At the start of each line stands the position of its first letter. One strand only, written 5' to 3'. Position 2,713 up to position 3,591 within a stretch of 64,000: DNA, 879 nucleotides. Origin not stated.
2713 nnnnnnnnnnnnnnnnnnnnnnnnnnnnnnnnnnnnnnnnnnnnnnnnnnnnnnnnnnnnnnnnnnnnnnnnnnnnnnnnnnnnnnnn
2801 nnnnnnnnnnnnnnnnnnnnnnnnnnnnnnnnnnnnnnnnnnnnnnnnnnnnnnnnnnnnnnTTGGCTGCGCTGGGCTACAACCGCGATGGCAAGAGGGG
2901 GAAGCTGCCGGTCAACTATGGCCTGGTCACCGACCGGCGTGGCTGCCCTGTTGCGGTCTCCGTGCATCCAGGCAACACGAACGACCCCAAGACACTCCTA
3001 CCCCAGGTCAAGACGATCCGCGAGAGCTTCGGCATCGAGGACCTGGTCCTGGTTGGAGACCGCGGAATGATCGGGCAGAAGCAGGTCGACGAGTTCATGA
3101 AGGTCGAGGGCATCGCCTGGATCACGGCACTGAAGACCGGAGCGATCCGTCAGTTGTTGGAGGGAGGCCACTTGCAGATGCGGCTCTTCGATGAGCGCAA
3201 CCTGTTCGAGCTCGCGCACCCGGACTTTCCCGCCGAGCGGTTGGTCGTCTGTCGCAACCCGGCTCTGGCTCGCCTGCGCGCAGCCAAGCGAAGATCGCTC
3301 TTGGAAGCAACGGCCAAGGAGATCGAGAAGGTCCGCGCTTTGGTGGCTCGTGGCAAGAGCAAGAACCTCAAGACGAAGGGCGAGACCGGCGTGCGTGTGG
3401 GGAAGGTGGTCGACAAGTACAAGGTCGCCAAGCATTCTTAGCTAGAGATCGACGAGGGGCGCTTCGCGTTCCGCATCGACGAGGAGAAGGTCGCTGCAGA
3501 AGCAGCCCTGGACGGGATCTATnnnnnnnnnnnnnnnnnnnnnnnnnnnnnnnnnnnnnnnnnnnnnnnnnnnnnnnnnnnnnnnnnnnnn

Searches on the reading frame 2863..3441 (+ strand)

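Call 30: search_protein_families(library=pfam, proteins=[window:2863-3441:+], max_evalue=0.0001)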
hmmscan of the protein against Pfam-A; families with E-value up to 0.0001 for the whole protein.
window:2863-3441:+ (192 aa): 1 family
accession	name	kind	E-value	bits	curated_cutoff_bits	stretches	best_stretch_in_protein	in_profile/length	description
PF01609.27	DDE_Tnp_1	-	8.6e-09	35.9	23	1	9-95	28-111/200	Transposase DDE domain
